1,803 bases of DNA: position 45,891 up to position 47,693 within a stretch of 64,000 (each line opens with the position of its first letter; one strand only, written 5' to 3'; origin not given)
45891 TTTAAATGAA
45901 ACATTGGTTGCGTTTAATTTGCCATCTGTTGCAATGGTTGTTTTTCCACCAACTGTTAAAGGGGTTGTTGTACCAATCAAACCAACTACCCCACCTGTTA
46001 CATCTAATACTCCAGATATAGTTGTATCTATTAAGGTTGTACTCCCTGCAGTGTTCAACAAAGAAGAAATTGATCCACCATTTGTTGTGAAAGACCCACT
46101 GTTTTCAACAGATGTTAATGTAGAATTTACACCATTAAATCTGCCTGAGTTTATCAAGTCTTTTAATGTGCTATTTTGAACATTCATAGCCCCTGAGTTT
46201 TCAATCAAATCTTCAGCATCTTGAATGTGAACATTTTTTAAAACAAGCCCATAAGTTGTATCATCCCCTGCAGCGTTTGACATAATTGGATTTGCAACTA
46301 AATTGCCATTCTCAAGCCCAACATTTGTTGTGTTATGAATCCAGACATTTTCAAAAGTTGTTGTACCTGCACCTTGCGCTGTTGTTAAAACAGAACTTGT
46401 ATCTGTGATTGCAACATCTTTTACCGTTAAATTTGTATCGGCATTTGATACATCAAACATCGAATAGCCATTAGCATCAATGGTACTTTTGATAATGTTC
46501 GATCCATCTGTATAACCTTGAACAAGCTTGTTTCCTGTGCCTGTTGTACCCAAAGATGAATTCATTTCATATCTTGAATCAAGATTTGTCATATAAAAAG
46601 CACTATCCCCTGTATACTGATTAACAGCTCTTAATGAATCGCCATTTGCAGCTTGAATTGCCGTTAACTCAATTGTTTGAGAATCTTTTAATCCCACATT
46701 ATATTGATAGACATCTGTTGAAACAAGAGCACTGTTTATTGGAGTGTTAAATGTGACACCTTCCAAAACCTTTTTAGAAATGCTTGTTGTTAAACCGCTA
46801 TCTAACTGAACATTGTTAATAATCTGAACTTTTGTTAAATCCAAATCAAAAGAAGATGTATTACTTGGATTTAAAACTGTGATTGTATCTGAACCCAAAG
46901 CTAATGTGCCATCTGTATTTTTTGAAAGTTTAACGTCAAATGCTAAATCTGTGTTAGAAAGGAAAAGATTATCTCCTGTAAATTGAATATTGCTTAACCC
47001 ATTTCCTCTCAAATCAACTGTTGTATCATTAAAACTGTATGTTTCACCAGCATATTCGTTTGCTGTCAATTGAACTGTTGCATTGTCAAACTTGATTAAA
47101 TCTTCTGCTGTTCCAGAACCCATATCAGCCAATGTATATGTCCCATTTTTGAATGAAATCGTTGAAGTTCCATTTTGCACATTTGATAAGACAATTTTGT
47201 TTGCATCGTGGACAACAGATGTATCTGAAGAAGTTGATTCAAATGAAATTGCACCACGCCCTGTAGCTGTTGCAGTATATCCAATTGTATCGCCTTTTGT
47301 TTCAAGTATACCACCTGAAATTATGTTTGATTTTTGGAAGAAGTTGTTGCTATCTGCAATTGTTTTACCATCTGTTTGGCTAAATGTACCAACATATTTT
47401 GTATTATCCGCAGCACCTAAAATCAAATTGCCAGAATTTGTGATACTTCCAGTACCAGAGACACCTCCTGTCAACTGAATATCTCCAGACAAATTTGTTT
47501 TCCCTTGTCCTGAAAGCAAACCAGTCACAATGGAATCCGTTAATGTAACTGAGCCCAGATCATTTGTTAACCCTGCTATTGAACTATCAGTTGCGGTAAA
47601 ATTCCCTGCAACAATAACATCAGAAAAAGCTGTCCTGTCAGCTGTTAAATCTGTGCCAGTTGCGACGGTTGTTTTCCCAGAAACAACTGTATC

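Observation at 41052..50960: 9.9-kb autotransporter with triplicated modular passenger and extensive tandem DNA repeats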

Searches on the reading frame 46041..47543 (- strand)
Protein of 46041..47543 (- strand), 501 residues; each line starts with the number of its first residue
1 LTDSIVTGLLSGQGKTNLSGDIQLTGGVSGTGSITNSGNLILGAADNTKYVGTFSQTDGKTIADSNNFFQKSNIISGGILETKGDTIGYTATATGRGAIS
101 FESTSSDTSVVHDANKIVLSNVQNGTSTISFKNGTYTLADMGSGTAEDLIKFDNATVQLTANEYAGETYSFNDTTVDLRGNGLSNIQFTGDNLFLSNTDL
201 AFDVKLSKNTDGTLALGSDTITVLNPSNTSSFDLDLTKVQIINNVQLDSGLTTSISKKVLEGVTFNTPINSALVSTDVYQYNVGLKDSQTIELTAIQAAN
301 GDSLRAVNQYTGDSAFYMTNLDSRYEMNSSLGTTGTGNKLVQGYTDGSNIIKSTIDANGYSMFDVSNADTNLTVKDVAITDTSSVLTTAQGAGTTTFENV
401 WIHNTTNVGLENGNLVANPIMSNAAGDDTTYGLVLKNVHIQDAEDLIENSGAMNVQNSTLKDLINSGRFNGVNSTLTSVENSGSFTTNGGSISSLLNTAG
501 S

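Call 15: find_homologous_proteins(query=window:46143-47504:-, max_evalue=0.001)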
Query seq(454 aa) (454 aa): 1 proteins with E <= 0.001 among 8000 candidates.
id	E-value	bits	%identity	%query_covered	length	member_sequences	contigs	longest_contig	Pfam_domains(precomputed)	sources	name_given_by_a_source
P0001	8.2e-231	784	84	100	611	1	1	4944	-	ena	-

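Call 17: find_encoding_contigs(protein=P0001, flank=10000)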
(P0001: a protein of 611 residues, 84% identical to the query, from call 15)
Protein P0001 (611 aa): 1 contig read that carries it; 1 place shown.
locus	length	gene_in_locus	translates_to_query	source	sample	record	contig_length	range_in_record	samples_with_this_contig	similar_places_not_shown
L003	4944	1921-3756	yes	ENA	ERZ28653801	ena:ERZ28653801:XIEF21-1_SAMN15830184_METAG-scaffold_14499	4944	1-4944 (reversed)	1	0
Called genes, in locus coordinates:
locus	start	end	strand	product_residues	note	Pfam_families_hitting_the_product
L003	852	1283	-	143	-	-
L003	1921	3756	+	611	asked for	-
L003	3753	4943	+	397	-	?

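Call 38: search_protein_representatives(alignment_id=A1)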
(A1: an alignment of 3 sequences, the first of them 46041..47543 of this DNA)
Query: 3 sequences, 510 profile positions. Proteins with E-value up to 0.001 (for the whole library): 41; up to 1e-10: 27; up to 1e-30: 5. The best 41 are listed.
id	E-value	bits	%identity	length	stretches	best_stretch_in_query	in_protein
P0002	0.0e+00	1296.7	-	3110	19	8-509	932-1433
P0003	5.2e-49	183.6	-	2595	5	49-501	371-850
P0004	2.4e-46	174.8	-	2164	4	145-508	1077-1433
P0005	2.4e-45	171.5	-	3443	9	24-424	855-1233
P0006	2.4e-35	138.5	-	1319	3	47-413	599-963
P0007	1.3e-27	113.0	-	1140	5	44-359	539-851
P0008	1.8e-27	112.5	-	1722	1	20-416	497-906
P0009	7.5e-26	107.2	-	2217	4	29-422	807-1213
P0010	1.7e-24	102.7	-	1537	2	16-437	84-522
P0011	7.8e-23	97.2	-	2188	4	39-419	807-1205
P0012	3.4e-22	95.1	-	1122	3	29-442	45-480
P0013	3.5e-21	91.8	-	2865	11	28-411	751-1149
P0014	2.3e-20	89.1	-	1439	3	159-415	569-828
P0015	4.6e-20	88.1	-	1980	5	27-470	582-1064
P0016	2.1e-18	82.6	-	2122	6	26-420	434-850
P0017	4.5e-17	78.2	-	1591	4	33-406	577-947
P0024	4.0e-13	65.2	-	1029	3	135-438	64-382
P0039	1.1e-06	44.0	-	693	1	155-314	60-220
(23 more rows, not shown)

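Call 40: predict_structure(alignment_id=A1)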
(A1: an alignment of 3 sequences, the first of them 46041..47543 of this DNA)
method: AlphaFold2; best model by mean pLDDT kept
length: 501 residues; sequences in the alignment: 3
mean_pLDDT: 53.1   pTM: 0.43
mean pLDDT of the five models: 53.1, 44.7, 43.5, 38.8, 30.6
residues with pLDDT >= 90: 0; 70-90: 48; 50-70: 259; < 50: 194
segments of 3 or more residues with pLDDT < 50: 121-124, 182-185, 204-209, 211-256, 260-315, 319-337, 342-361, 382-384, 389-392, 408-417, 425-431, 448-451, 496-501
pLDDT, mean of each block of 10 residues (from residue 1): 56 69 68 72 60 62 56 60 57 61 62 57 57 72 59 76 64 69 50 61 51 41 36 38 36 47 34 29 39 38 41 47 43 41 41 42 52 60 49 60 52 43 48 61 54 61 59 62 56 48 30
secondary structure, 60 per line:
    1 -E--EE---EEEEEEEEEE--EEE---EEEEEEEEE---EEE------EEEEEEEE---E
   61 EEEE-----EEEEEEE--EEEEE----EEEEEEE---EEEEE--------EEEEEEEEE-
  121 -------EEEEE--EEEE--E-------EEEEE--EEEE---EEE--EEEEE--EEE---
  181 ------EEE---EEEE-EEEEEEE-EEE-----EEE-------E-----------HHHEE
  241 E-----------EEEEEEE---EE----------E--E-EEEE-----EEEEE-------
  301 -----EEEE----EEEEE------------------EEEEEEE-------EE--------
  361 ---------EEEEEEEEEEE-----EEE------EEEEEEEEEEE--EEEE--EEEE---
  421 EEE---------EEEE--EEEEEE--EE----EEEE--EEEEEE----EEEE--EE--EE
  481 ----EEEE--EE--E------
elements in order: E10-19 E22-24 E28-36 E40-42 E49-56 E60-64 E70-76 E79-83 E88-94 E98-102 E111-119 E128-132 E135-138 E149-153 E156-159 E163-165 E168-172 E175-177 E187-189 E193-196 E198-204 E206-208 E214-216 E239-241 E253-259 E280-283 E289-293 E306-309 E314-318 E337-343 E370-380 E386-388 E395-405 E408-411 E414-417 E421-423 E433-436 E439-444 E453-456 E459-464 E469-472 E485-488
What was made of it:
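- Tried and rejected: AlphaFold of the cassette with three sequences: the model was poor (pLDDT 53; call 40).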

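Call 42: list_cluster_members(proteins=[P0002, P0004, P0014, P0017, P0024, P0039, P0003, P0005, P0008, P0015])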
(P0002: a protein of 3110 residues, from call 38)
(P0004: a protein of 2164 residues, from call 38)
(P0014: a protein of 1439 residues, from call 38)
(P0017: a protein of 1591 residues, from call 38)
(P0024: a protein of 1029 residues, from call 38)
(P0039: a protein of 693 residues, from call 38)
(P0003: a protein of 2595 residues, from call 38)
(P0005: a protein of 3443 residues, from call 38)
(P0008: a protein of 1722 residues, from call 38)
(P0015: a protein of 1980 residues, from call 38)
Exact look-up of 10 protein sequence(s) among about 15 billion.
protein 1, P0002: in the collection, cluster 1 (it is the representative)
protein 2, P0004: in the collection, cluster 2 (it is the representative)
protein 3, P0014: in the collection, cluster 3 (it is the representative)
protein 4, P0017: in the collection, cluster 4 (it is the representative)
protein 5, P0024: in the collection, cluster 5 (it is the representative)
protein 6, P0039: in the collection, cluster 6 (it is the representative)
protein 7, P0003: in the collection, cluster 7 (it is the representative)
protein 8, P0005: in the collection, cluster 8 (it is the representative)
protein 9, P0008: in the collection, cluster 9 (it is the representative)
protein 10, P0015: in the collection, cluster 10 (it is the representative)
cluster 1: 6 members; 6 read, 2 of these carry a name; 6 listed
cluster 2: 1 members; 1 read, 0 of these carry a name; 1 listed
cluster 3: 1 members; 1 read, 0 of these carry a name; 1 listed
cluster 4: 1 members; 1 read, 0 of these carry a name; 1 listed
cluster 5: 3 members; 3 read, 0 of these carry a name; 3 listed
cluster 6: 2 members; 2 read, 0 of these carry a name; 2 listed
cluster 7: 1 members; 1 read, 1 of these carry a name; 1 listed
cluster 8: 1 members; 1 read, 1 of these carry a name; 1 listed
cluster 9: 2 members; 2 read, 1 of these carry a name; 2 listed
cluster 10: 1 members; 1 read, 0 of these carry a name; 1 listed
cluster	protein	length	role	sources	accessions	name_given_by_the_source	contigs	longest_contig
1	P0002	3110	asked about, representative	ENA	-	-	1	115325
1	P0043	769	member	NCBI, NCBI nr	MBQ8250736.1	MAG: autotransporter domain-containing protein, partial [Alphaproteobacteria bacterium] | autotransporter domain-containing protein [Alphaproteobacteria bacterium]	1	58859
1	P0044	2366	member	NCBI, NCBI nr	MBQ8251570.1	MAG: hypothetical protein IJY92_06660, partial [Alphaproteobacteria bacterium] | hypothetical protein [Alphaproteobacteria bacterium]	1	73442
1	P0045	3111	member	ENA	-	-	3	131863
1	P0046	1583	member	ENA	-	-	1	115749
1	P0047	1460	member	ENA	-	-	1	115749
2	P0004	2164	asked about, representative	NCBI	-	-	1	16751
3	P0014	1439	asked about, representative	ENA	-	-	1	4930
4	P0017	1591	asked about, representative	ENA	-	-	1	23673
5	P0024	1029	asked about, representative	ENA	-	-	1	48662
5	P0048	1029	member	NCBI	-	-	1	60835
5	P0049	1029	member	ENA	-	-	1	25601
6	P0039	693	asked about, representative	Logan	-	-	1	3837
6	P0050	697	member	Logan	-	-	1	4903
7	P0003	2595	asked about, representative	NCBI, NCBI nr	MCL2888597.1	MAG: hypothetical protein FWF35_04855, partial [Elusimicrobia bacterium] | hypothetical protein [Elusimicrobiota bacterium]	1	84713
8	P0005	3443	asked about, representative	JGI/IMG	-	predicted outer membrane repeat protein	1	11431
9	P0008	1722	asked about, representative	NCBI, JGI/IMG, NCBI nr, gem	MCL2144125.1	MAG: autotransporter domain-containing protein [Endomicrobia bacterium] | autotransporter domain-containing protein [Endomicrobiia bacterium]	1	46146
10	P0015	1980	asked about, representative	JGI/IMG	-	-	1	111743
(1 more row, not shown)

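Call 45: find_encoding_contigs(protein=P0002, flank=3000, max_places=3)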
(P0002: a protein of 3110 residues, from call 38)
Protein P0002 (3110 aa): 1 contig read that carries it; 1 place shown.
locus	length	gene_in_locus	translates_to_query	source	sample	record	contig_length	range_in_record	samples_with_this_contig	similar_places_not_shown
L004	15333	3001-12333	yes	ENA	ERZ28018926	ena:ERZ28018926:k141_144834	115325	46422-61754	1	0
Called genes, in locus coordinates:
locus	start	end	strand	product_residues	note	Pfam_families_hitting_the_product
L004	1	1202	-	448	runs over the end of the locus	PF13641:Glyco_tranf_2_3, PF00535:Glycos_transf_2, PF10111:Glyco_tranf_2_2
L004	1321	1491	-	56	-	-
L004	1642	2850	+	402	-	PF09903:DUF2130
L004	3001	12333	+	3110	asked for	-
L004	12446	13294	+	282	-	PF06888:Put_Phosphatase (weak), PF12710:HAD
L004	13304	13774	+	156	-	PF01161:PBP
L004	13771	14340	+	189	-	PF01300:Sua5_yciO_yrdC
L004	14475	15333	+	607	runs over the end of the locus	PF00009:GTP_EFTU, PF01926:MMR_HSR1 (faint), PF22042:EF-G_D2, PF03144:GTP_EFTU_D2, PF00679:EFG_C, PF21018:BipA_C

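Call 50: search_solved_structures(query=A1, max_evalue=1)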
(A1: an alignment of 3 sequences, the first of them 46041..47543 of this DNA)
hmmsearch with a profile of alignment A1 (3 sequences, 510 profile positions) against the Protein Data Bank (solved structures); distinct sequences matched with E-value up to 1: 1.
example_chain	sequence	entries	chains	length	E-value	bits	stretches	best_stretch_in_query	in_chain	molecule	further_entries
5myj_BV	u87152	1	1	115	0.65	11.6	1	373-432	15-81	50S ribosomal protein L22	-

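Call 54: search_protein_families(library=ncbifam, proteins=[window:46041-47543:-], max_evalue=1)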
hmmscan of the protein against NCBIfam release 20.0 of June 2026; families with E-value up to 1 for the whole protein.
window:46041-47543:- (501 aa): 0 families

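Call 62: fold_search(model_id=the predicted structure, library=pdb)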
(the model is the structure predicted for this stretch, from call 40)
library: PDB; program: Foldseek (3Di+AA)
matches with E <= 10: 111; with E <= 0.001: 0
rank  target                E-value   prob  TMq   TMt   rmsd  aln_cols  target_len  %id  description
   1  5gkq_A                3.4e-03  0.35  0.15  0.11  25.4       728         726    9  Structure of PL6 family alginate lyase AlyGC mutant-R241A (released 2017-02-08)
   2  7o7t                  7.0e-03  0.41  0.18  0.14  25.4       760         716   10  Structure of the PL6 family alginate lyase Patl3640 from Pseudoalteromonas atlantica T6c in complex with 4-deoxy-L-eryth (released 2021-07-28)
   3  7dmk_A                3.2e-02  0.33  0.21  0.15  26.0       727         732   10  PL6 alginate lyase BcAlyPL6 (released 2021-10-06)
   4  8bwk_C                8.7e-02  0.14  0.16  0.12  26.8       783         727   11  Metagenomic derived PL6 alginate lyase (released 2023-12-20)
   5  3eqn_A                9.1e-02  0.11  0.15  0.11  27.4       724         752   10  Crystal structure of beta-1,3-glucanase from Phanerochaete chrysosporium (Lam55A) (released 2009-02-03)
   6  8jhh_A                1.0e-01  0.13  0.15  0.11  28.8       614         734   10  Glycoside hydrolase family 55 endo-beta-1,3-glucanase from Microdochium nivale (released 2024-04-03)
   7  1qrc                  1.2e-01  0.15  0.16  0.15  21.7       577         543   10  TAILSPIKE PROTEIN, MUTANT W391A (released 2000-04-12)
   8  1qrb                  1.2e-01  0.13  0.14  0.13  23.6       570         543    9  PLASTICITY AND STERIC STRAIN IN A PARALLEL BETA-HELIX: RATIONAL MUTATIONS IN P22 TAILSPIKE PROTEIN (released 2000-04-12)
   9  1clw                  1.3e-01  0.14  0.15  0.14  22.0       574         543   10  TAILSPIKE PROTEIN FROM PHAGE P22, V331A MUTANT (released 1999-11-05)
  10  4xkw_A                1.9e-01  0.06  0.11  0.10  22.8       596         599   11  Tailspike protein mutant D339N of E. coli bacteriophage HK620 in complex with pentasaccharide (released 2016-01-20)
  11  1tyu_A                2.6e-01  0.14  0.17  0.16  21.8       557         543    9  STRUCTURE OF TAILSPIKE-PROTEIN (released 1997-07-23)
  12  8x8m_A                2.8e-01  0.08  0.15  0.11  19.8       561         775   10  Cryo-EM structure of a bacteriophage tail- spike protein against Klebsiella pneumoniae K64,ORF41(K64-ORF41) (released 2024-09-04)
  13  5m5z_A                3.0e-01  0.08  0.14  0.11  29.6       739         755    8  Chaetomium thermophilum beta-1-3-glucanase (released 2017-05-17)
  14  7koh_D                3.3e-01  0.09  0.17  0.16  17.2       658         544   10  Crystal structure of antigen 43 from Escherichia coli EDL933 (released 2022-03-09)
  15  8bwk_A                3.3e-01  0.07  0.15  0.11  28.9       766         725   11  Metagenomic derived PL6 alginate lyase (released 2023-12-20)
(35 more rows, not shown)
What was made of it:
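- On Type Va (classical monomeric) autotransporter: Its matches are all beta-helix proteins, with best E of 3e-3 (calls 40, 62).
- The cassette model has pLDDT 53, and its matches to beta-helix proteins have E >= 3e-3 (calls 40, 62). The weak fold matches of the cassette include Ag43 (call 62).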

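Call 69: find_related_loci(query=window:46041-47543:-, collection=metagenome_contigs, flank=10000)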
Query window:46041-47543:- (501 aa) in metagenome_contigs; peptide patterns used: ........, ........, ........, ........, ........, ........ (x = any residue, [..] = any of these).
86 stretches matched a pattern, but none encodes a relative of the query by tblastn (E <= 1e-3).
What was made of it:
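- Tried and rejected: JGI metagenome scan with the cassette: no relatives (call 69).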

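Call 83: search_solved_structures(query=P0011, max_evalue=0.001)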
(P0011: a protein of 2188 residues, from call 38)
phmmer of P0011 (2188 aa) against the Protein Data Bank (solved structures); distinct sequences matched with E-value up to 0.001: 0.
